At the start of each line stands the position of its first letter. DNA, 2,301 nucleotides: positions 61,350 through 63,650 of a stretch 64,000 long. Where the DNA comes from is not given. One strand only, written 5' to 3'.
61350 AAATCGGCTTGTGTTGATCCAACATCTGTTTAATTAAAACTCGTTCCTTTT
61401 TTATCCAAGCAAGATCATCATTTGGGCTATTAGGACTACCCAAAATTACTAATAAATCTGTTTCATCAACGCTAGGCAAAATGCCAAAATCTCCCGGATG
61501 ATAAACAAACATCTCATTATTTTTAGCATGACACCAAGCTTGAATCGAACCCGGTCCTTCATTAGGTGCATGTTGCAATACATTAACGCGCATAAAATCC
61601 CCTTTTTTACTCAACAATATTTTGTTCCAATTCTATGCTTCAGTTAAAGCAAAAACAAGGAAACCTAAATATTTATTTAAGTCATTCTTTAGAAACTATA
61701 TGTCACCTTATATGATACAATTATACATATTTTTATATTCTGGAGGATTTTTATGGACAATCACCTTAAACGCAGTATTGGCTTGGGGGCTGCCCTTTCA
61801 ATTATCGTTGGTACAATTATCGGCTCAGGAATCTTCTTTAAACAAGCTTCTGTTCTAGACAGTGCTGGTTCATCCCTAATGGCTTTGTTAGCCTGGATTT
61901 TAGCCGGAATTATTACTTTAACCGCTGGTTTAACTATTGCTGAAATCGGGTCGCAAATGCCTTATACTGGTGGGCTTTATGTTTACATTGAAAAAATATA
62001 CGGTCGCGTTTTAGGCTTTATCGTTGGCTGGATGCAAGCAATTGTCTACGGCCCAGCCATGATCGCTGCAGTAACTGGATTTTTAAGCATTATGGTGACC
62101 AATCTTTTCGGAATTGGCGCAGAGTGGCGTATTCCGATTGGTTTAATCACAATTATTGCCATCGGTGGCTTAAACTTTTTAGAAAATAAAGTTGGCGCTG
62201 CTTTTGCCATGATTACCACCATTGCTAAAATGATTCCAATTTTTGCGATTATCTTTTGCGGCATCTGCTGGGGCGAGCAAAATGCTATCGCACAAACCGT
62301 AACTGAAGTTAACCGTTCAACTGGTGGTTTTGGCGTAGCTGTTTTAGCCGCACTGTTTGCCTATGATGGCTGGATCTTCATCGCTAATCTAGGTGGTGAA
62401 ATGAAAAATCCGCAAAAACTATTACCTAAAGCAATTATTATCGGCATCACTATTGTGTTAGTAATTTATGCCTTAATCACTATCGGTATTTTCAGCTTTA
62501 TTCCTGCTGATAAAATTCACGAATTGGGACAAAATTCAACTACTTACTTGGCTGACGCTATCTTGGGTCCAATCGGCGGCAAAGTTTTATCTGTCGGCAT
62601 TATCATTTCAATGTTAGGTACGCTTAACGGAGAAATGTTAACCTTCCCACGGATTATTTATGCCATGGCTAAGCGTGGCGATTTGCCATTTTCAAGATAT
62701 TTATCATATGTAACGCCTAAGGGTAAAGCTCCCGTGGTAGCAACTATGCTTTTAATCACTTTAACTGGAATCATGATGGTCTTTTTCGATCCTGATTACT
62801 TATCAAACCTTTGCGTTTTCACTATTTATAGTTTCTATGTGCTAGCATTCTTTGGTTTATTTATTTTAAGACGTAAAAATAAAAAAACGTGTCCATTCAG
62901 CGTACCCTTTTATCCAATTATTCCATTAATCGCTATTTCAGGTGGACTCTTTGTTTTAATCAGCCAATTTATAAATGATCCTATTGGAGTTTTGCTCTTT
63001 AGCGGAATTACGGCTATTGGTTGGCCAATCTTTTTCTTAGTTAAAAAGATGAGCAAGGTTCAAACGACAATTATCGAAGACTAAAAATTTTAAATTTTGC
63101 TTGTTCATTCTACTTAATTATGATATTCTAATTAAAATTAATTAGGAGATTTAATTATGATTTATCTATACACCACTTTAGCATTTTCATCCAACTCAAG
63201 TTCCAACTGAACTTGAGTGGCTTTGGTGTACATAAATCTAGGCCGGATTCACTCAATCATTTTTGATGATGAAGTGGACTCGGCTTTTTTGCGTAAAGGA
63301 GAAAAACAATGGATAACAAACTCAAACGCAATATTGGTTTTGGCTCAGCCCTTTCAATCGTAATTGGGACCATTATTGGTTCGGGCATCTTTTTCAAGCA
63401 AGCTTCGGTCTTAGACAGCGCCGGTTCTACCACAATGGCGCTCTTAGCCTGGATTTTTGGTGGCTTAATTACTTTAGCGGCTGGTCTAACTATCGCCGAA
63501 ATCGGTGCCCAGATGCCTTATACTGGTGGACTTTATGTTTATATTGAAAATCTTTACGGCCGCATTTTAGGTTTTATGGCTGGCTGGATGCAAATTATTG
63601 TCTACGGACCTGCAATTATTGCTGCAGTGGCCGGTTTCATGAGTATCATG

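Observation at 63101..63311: Candidate serine-sensing leader-peptide attenuator controlling an amino acid permease in Lactobacillus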

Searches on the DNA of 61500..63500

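Call 4: search_rna_families(source=window, start=61500, end=63500, threshold=evalue, max_evalue=10)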
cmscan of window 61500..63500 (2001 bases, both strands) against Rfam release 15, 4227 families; matches with E-value up to 10: 5.
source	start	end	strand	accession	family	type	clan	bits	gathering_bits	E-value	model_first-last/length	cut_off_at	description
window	63149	63218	+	RF00535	snoMe28S-Am982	Gene; snRNA; snoRNA; CD-box;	CL00054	19.2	49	5.1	1-80/80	no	Small nucleolar RNA Me28S-Am982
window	63333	63427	-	RF00544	snopsi28S-3327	Gene; snRNA; snoRNA; HACA-box;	CL00021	16.3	70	8.2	1-143/143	no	Small nucleolar RNA psi28S-3327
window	61736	61769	+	RF02887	mgtC_leader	Cis-reg; leader;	-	14.8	48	9.4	7-40/114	no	Salmonella mgtC leader RNA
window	62176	62241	+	RF02777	OppA_thermometer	Cis-reg; thermoregulator;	-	14.1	290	0.72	1-304/304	no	OppA 5' UTR thermometer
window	62346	62371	+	RF02939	COG2908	Cis-reg;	-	13.7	58.7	5.7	1-45/45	no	COG2908 RNA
